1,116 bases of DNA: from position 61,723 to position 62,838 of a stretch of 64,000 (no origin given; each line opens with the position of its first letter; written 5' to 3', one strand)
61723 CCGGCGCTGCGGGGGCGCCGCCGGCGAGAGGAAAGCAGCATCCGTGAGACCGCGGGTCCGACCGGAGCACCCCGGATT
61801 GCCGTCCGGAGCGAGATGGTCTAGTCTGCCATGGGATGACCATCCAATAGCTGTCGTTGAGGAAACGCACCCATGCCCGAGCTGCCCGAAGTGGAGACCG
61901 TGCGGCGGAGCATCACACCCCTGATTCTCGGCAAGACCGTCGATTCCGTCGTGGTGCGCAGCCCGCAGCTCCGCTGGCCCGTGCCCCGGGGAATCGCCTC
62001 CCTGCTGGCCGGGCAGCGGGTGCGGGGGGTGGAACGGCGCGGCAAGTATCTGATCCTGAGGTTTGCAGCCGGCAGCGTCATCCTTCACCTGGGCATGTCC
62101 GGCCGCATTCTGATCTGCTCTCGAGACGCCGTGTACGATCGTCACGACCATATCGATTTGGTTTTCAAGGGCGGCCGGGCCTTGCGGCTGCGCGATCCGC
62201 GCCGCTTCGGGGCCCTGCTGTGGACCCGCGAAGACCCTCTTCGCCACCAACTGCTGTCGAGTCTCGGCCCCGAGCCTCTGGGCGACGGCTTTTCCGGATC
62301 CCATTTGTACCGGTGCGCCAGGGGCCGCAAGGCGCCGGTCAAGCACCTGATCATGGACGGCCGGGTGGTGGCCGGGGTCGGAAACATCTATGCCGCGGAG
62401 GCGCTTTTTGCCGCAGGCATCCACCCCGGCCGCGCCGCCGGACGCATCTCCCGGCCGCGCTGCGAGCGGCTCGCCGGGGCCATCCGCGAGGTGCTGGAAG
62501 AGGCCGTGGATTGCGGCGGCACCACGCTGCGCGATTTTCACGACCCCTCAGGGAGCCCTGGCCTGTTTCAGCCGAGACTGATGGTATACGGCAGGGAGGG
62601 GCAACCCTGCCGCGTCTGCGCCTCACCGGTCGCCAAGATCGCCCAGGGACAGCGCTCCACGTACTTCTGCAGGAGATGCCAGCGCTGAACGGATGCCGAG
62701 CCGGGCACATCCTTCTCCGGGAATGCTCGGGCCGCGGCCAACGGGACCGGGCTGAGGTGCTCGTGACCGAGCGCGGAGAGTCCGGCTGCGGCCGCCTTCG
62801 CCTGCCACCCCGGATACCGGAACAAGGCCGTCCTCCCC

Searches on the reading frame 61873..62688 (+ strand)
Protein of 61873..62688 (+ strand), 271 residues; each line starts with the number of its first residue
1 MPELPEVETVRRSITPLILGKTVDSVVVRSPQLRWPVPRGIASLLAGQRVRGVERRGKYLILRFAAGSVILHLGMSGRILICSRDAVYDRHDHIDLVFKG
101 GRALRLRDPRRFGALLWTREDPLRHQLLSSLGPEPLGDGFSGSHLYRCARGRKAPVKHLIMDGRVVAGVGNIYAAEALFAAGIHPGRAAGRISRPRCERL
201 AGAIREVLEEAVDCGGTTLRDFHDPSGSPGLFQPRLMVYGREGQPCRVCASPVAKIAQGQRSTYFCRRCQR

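Call 72: search_protein_families(library=pfam, proteins=[window:61873-62688:+], max_evalue=0.00001)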
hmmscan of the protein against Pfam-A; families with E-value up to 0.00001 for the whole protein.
window:61873-62688:+ (271 aa): 3 families
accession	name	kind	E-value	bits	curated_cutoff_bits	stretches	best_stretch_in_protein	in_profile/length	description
PF01149.29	Fapy_DNA_glyco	-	9.1e-37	126.7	25.5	1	1-114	1-116/117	Formamidopyrimidine-DNA glycosylase N-terminal domain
PF06831.19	H2TH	-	4.8e-25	87.8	34.7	1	131-221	1-91/93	Formamidopyrimidine-DNA glycosylase H2TH domain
PF06827.20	zf-FPG_IleRS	-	1.9e-08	34.4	21.3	1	243-270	1-28/30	Zinc finger found in FPG and IleRS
